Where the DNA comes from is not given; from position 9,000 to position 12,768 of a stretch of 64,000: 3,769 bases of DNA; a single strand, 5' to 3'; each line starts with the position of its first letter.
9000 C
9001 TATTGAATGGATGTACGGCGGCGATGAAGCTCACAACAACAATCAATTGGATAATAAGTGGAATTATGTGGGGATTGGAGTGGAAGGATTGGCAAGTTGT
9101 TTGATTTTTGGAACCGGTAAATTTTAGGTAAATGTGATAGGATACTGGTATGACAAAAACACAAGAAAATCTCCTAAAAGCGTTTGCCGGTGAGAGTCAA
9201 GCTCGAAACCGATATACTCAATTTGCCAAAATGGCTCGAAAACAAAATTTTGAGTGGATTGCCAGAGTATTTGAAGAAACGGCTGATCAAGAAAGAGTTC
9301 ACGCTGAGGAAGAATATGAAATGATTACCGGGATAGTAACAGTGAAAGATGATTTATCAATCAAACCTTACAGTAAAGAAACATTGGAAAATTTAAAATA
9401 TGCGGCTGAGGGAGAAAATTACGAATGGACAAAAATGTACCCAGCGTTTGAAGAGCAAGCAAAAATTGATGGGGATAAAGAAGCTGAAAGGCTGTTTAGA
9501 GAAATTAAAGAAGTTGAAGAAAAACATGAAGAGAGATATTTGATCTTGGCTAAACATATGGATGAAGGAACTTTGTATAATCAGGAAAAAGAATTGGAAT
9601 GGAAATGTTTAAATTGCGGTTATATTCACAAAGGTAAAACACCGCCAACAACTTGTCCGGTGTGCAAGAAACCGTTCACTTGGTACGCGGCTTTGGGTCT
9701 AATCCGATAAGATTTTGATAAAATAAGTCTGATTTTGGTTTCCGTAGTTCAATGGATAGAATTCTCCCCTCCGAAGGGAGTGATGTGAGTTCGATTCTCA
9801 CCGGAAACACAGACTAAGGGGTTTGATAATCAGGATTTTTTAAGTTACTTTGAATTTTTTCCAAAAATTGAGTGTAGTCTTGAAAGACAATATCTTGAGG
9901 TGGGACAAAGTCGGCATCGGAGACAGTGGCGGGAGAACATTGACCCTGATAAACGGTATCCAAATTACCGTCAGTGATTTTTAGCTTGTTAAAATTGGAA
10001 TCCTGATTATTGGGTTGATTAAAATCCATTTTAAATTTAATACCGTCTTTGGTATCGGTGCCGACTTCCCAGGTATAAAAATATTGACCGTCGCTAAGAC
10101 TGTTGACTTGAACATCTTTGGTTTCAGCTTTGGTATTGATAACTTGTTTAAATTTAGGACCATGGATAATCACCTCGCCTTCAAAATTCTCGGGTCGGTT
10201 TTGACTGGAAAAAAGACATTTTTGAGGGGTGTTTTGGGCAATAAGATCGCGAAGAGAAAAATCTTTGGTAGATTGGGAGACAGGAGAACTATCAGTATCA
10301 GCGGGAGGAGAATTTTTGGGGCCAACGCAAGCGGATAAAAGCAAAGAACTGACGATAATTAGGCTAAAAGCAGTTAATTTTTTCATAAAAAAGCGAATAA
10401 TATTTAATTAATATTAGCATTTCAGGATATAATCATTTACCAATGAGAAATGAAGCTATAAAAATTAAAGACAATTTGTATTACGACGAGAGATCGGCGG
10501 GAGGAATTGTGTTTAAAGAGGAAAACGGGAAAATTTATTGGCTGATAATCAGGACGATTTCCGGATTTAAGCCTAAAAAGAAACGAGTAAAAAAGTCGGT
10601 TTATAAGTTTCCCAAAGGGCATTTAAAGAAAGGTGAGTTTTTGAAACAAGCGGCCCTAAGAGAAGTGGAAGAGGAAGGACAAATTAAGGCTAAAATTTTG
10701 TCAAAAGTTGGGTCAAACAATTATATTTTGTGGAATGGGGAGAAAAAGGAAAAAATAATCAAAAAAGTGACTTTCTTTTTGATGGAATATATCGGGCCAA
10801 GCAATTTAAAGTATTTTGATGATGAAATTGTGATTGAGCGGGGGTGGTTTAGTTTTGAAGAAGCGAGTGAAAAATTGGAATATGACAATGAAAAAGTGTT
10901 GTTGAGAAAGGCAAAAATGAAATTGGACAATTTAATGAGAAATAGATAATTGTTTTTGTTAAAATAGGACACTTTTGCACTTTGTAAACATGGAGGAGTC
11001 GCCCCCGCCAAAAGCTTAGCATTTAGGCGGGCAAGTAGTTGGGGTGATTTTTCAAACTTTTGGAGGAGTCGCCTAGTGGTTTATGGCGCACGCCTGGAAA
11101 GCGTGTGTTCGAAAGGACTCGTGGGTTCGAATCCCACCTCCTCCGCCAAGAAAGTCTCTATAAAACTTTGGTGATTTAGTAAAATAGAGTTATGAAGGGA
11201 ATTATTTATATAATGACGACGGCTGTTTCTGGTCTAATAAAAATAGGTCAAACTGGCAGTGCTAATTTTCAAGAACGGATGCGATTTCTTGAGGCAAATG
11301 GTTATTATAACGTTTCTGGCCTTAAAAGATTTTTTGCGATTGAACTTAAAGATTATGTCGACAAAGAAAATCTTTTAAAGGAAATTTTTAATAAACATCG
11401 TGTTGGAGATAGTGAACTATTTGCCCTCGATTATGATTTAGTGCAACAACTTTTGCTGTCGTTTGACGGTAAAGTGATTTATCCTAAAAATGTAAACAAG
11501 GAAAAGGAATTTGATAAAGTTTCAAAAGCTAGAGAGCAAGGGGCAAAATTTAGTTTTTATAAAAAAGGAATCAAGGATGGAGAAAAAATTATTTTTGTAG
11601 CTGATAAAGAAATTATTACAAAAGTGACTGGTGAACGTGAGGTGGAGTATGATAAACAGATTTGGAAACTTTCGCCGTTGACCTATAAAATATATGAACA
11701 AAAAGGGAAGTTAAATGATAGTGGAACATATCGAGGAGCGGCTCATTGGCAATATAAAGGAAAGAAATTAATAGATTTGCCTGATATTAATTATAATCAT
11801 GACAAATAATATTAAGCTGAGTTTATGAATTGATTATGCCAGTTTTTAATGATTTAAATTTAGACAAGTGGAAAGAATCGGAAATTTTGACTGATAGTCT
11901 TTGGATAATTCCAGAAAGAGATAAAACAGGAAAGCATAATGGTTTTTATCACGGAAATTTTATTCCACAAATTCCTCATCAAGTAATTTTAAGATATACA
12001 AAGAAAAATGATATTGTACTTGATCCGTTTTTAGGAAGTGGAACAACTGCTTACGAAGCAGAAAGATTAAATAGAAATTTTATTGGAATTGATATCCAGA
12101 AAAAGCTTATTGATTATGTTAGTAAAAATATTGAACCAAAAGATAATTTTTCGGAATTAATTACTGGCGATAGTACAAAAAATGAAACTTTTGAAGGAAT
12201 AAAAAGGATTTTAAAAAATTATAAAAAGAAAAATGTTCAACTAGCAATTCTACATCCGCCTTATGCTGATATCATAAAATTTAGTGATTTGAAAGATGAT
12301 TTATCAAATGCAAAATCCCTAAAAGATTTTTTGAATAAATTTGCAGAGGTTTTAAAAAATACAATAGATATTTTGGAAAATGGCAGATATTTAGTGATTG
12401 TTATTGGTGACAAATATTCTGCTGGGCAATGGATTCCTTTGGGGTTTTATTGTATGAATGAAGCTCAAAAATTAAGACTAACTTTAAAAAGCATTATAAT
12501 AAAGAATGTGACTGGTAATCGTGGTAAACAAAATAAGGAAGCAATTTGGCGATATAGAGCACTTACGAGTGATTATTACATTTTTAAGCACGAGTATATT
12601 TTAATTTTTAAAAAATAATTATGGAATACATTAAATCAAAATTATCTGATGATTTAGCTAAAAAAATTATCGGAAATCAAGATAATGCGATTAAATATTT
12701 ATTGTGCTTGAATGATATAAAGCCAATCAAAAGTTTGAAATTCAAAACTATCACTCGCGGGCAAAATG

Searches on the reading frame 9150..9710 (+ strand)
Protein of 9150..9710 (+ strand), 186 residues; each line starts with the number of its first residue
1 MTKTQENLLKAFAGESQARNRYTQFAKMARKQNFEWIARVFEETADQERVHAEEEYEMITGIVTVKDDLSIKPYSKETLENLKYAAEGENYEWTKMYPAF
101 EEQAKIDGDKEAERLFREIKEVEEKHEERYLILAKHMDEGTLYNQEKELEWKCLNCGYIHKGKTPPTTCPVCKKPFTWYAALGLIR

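Call 59: search_protein_families(library=pfam, proteins=[window:9150-9710:+], max_evalue=0.001)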
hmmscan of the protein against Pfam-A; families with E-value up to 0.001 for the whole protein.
window:9150-9710:+ (186 aa): 4 families
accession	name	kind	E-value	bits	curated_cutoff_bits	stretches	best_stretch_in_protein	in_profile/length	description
PF02915.23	Rubrerythrin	-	1.7e-26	93.7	22.8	1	6-131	1-134/137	Rubrerythrin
PF21349.2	RUBY_RBDX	-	3.1e-11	43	26.5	1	151-175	1-25/30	Rubrerythrin, rubredoxin-like domain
PF00210.30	Ferritin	-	1.3e-05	25.6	24.5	1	6-129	2-131/142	Ferritin-like domain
PF23458.2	DUF7130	-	0.0001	22.6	35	1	136-175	40-79/89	Domain of unknown function (DUF7130)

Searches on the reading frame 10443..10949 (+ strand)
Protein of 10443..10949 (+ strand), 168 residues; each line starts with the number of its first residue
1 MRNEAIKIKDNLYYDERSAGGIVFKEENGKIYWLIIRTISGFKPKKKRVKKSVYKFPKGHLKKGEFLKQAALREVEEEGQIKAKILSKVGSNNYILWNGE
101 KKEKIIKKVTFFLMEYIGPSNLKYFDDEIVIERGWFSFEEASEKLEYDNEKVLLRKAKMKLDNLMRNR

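Call 59: search_protein_families(library=pfam, proteins=[window:10443-10949:+], max_evalue=0.001)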
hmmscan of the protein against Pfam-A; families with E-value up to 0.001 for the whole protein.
window:10443-10949:+ (168 aa): 1 family
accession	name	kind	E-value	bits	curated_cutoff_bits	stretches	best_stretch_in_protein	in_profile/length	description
PF00293.34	NUDIX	-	5e-12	46.4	21.1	1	18-152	5-130/134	NUDIX domain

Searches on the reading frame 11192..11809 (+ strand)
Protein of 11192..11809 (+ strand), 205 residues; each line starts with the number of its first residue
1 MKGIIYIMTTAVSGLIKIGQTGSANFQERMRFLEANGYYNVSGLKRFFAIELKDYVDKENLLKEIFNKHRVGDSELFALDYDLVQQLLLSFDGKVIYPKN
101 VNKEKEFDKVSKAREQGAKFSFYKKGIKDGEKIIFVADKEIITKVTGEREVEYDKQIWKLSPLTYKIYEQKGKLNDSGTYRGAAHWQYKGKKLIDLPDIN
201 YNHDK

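Call 59: search_protein_families(library=pfam, proteins=[window:11192-11809:+], max_evalue=0.001)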
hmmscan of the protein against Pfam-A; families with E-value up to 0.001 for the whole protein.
window:11192-11809:+ (205 aa): 2 families
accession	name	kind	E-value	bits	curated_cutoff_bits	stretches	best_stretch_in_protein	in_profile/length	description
PF10544.15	T5orf172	-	1.2e-05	26.2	20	1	3-88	1-97/101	T5orf172 domain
PF13455.12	MUG113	-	0.00046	21.1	22.3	1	17-88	2-70/73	Meiotically up-regulated gene 113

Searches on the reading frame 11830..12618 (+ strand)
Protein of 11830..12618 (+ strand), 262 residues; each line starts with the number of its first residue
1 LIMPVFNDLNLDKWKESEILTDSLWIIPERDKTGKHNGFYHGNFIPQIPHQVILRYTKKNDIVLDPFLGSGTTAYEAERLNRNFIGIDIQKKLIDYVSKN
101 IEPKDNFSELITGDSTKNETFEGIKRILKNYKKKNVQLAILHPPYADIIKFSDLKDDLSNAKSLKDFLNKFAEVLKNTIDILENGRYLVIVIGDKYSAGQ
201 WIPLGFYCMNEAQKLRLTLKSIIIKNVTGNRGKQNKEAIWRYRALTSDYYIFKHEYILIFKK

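Call 59: search_protein_families(library=pfam, proteins=[window:11830-12618:+], max_evalue=0.001)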
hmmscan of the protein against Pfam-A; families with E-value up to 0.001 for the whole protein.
window:11830-12618:+ (262 aa): 2 families
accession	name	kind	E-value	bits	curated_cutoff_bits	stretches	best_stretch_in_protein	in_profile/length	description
PF01555.25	N6_N4_Mtase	-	1.3e-29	104.2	26.7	2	16-97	135-219/221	DNA methylase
PF03602.21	Cons_hypoth95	-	0.00014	22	24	1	59-165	41-143/182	Conserved hypothetical protein 95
